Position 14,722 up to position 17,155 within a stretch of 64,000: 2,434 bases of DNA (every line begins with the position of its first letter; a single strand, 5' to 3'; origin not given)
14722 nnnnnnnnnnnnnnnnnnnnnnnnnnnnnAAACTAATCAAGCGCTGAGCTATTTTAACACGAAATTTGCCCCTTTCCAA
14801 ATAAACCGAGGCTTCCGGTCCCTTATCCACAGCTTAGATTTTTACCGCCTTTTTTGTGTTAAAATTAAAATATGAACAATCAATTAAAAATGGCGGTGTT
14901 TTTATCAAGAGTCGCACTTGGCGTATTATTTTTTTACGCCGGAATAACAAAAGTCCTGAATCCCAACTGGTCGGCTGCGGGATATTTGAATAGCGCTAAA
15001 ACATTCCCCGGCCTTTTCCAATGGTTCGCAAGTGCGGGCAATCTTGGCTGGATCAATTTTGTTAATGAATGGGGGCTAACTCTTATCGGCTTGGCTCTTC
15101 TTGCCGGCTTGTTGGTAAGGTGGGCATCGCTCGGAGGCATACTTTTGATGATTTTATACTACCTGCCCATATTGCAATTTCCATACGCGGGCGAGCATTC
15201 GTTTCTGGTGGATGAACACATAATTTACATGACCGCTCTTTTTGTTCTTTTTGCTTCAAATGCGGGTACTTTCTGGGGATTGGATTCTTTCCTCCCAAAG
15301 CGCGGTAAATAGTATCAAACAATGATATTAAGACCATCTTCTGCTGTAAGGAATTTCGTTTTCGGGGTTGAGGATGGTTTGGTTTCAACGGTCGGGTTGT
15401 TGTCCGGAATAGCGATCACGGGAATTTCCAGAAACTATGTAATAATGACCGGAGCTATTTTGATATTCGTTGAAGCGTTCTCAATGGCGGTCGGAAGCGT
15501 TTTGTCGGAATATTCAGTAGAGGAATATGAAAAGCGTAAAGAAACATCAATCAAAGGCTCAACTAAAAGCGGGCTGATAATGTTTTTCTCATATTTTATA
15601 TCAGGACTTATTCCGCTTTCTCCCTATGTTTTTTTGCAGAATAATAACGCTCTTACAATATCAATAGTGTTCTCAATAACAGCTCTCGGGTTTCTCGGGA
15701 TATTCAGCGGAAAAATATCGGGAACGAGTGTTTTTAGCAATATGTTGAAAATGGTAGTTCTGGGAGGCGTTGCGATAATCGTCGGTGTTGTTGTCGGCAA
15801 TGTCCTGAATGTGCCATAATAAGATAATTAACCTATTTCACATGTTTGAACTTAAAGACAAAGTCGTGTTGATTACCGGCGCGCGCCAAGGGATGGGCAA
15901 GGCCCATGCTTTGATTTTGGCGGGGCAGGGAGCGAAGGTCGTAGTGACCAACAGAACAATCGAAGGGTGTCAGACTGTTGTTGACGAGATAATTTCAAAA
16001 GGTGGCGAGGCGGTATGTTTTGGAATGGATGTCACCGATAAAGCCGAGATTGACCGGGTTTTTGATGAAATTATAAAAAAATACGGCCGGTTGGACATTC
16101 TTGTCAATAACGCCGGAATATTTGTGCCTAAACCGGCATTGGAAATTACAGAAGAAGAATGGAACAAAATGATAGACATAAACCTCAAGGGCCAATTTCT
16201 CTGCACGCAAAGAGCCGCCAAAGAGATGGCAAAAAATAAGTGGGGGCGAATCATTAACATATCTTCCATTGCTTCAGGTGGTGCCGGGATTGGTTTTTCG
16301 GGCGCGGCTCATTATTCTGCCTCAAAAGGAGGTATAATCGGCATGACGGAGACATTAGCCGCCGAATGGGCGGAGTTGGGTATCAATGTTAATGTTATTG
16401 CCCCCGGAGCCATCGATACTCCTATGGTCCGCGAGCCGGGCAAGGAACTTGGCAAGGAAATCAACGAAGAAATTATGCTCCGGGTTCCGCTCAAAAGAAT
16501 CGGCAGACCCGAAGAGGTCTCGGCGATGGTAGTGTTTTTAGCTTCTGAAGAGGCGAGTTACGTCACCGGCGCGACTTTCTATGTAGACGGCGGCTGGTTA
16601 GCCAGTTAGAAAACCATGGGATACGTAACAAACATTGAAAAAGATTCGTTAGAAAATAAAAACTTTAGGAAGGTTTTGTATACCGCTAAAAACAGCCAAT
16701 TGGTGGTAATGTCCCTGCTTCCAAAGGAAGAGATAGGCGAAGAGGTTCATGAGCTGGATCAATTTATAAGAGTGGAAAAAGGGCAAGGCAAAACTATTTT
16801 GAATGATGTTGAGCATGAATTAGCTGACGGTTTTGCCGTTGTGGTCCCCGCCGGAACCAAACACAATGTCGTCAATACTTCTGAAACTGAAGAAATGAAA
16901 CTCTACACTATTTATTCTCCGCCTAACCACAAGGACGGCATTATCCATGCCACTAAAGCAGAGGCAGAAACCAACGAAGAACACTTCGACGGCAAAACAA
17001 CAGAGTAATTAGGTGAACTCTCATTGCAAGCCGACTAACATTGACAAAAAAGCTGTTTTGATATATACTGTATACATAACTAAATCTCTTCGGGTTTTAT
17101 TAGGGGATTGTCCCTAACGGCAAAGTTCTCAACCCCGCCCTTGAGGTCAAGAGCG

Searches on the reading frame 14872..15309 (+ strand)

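Call 60: search_protein_families(library=pfam, proteins=[window:14872-15309:+], max_evalue=0.01)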
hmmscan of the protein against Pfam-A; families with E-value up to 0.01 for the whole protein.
window:14872-15309:+ (146 aa): 3 families
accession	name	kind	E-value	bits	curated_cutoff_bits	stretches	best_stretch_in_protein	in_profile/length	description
PF07681.17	DoxX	-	6.8e-09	36.7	23.6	1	9-95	2-78/85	DoxX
PF07291.16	MauE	-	0.00048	20.9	27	1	6-98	2-85/128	Methylamine utilisation protein MauE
PF04173.18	DoxD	-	0.0025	18.2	22.7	0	12-144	5-147/167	TQO small subunit DoxD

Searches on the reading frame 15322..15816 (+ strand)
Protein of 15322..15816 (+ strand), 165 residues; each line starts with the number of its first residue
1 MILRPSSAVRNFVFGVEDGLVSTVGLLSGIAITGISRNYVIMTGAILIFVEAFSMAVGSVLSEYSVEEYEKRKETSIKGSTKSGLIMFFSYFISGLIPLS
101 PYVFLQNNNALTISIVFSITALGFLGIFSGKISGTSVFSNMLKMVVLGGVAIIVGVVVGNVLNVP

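Call 60: search_protein_families(library=pfam, proteins=[window:15322-15816:+], max_evalue=0.01)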
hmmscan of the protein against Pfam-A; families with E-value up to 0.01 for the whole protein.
window:15322-15816:+ (165 aa): 1 family
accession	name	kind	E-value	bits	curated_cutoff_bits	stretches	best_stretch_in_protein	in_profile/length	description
PF01988.24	VIT1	-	1.9e-28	100.2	28.1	2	78-159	131-213/214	VIT family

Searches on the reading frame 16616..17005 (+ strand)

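Call 60: search_protein_families(library=pfam, proteins=[window:16616-17005:+], max_evalue=0.01)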
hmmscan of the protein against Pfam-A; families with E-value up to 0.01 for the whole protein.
window:16616-17005:+ (130 aa): 1 family
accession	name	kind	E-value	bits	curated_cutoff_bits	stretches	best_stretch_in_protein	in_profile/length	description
PF07883.17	Cupin_2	-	2.5e-14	53.2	27.2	1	31-100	2-70/70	Cupin domain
